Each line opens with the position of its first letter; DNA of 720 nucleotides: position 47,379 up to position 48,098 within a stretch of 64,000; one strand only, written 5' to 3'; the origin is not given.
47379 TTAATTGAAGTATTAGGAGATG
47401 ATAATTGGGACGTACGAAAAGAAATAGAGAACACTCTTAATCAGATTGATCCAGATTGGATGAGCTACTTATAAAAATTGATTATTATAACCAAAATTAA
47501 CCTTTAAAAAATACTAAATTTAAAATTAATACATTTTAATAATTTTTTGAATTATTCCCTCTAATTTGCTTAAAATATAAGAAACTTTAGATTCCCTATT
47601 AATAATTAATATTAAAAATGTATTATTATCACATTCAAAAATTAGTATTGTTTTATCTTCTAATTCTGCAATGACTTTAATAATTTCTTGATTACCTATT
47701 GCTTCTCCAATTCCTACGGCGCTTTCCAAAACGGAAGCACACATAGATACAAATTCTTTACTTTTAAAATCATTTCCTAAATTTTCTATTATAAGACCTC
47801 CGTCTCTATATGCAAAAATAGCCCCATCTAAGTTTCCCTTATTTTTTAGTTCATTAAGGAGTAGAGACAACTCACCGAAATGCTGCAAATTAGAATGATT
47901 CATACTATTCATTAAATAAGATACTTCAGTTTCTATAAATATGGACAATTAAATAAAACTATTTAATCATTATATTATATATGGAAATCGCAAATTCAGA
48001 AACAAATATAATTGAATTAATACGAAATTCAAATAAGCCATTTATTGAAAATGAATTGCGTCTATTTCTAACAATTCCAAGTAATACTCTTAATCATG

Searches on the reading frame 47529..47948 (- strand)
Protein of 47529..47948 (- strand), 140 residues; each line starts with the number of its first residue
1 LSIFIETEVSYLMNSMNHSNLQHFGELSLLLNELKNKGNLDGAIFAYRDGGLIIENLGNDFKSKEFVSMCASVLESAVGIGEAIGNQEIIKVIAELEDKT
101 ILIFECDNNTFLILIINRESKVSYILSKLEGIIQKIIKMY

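Call 36: search_protein_families(library=pfam, proteins=[window:47529-47948:-], max_evalue=0.01)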
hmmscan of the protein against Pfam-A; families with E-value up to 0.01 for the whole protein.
window:47529-47948:- (140 aa): 1 family
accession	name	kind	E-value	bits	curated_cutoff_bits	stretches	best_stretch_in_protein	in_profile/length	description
PF03259.23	Robl_LC7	-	3.1e-05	24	23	1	29-114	4-89/91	Roadblock/LC7 domain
